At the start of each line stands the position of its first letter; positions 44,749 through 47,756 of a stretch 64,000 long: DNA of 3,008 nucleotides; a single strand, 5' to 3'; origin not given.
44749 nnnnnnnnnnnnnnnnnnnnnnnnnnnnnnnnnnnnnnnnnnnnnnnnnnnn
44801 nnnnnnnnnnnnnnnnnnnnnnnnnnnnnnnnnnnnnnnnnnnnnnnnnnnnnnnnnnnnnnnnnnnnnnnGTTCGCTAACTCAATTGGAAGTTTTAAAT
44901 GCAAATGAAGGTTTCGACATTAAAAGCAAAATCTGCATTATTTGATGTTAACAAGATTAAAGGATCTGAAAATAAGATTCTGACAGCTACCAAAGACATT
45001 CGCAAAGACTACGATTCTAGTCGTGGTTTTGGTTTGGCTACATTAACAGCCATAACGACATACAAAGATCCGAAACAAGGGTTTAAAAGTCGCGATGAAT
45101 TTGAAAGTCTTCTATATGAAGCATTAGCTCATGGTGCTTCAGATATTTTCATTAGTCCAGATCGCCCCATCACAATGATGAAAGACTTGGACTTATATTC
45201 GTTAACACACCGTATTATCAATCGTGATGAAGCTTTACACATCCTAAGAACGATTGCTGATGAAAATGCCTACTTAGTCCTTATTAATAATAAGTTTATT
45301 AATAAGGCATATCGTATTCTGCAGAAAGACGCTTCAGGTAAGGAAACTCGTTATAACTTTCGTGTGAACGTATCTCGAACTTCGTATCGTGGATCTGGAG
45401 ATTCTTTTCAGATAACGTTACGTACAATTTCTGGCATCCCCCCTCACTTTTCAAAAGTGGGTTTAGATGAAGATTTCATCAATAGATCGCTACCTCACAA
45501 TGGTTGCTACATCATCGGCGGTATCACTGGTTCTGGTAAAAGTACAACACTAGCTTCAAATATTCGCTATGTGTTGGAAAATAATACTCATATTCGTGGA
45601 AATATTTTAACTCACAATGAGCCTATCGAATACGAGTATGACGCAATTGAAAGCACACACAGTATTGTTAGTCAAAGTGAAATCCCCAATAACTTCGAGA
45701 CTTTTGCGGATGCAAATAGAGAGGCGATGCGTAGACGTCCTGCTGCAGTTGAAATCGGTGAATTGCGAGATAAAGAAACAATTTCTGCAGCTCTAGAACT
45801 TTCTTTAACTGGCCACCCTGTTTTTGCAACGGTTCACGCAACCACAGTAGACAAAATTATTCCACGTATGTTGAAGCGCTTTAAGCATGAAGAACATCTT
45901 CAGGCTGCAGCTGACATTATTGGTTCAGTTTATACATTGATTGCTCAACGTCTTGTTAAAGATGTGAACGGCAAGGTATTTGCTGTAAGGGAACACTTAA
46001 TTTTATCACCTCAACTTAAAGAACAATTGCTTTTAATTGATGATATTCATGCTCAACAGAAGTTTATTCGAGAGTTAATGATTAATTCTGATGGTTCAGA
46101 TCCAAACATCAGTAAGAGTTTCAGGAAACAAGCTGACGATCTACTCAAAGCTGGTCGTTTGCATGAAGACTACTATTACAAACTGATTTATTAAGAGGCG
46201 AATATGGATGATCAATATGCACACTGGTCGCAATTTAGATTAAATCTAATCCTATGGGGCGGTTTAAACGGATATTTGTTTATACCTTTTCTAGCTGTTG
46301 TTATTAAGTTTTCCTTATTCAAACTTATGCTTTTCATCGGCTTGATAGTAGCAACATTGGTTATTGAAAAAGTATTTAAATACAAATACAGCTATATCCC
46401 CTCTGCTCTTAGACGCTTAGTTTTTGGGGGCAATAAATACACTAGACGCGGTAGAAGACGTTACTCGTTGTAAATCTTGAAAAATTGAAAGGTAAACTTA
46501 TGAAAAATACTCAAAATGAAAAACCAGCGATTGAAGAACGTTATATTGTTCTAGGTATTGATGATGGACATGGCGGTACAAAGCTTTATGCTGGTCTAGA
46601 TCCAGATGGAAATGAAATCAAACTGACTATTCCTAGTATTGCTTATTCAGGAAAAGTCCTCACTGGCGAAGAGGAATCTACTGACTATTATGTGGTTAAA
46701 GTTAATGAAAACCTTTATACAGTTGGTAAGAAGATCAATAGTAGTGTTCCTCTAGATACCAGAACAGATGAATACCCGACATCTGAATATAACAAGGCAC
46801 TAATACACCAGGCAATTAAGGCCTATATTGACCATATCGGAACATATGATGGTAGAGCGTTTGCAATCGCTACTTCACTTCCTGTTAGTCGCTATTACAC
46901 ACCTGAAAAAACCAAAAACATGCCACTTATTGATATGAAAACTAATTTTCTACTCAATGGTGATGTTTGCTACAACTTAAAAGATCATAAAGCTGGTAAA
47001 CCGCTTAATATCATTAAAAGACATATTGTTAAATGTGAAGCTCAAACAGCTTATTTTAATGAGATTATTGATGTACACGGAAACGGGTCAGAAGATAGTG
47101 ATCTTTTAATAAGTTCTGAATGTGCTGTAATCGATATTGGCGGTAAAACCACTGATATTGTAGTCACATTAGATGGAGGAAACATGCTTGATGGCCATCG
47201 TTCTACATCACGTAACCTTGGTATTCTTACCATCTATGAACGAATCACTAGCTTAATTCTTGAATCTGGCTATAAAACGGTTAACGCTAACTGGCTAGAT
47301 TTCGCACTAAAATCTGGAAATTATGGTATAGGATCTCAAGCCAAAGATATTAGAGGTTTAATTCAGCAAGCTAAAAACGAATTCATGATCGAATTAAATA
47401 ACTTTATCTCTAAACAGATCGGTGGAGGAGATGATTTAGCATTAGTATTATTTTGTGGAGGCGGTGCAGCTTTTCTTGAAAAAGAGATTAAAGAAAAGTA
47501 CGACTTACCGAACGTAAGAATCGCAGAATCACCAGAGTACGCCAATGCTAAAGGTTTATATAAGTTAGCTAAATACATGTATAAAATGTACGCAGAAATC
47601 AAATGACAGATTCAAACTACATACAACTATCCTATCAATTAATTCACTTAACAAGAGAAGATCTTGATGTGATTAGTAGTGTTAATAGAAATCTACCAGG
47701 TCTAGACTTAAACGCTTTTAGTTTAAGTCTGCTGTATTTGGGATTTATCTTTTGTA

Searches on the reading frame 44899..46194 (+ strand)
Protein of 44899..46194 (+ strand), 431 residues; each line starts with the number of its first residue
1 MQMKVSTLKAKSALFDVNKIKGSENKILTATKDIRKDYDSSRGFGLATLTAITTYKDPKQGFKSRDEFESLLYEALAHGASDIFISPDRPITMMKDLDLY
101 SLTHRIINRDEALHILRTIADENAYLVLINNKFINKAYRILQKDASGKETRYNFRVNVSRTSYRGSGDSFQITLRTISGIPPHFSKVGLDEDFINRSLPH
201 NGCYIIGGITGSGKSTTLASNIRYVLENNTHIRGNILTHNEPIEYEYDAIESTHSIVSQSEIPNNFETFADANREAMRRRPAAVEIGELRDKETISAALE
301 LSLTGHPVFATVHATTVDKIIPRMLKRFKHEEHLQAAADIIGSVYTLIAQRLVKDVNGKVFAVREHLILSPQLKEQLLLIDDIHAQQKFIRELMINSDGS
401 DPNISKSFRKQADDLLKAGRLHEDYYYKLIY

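Call 5: search_protein_families(library=pfam, proteins=[window:44899-46194:+])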
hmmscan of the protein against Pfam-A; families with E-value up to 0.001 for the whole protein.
window:44899-46194:+ (431 aa): 1 family
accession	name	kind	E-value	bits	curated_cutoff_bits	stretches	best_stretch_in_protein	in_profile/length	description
PF00437.27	T2SSE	-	6.6e-29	101.1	24.9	1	71-356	15-281/370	Type II/IV secretion system protein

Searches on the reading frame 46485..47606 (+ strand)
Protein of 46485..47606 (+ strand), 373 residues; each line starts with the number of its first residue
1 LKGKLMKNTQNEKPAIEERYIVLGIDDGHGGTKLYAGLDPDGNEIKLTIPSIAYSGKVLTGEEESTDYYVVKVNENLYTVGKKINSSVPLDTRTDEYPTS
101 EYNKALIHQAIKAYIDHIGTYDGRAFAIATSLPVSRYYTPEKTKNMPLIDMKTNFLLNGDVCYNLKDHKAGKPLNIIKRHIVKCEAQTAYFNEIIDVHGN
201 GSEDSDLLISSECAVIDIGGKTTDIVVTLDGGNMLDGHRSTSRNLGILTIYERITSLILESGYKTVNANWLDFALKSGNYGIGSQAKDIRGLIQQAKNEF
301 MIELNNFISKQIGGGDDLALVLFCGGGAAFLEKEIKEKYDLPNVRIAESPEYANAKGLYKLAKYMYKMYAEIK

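Call 5: search_protein_families(library=pfam, proteins=[window:46485-47606:+])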
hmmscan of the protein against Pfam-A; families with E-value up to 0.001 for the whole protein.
window:46485-47606:+ (373 aa): 4 families
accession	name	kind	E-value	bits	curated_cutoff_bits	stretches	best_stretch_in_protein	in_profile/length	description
PF21522.3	MreB-like_C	-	1.9e-11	45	27.8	1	215-337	1-123/123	Archaeal actin homologue MreB-like, C-terminal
PF17989.7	ALP_N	-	2.1e-09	38.2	26.3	1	24-144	1-112/148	Actin like proteins N terminal domain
PF21523.3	ParM_N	-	7.4e-05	23.3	27.4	1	215-360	9-158/159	Plasmid segregation protein ParM, C-terminal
PF22128.2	Alp7A_like_C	-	9.3e-05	22.7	22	0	215-339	4-137/156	Alp7A C-terminal domain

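Call 52: search_protein_families(library=ncbifam, proteins=[window:46485-47606:+], max_evalue=0.01)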
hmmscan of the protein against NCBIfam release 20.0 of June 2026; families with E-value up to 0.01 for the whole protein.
window:46485-47606:+ (373 aa): 2 families
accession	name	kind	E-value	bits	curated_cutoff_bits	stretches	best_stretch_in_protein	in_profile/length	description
TIGR03739.1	PRTRC_D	hypoth_equivalog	7.5e-21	74.4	214.8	1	210-360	166-316/320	PRTRC system protein D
NF010498.0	PRK13917.1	equivalog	1.3e-10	41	417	1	210-365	184-337/344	plasmid segregation protein ParM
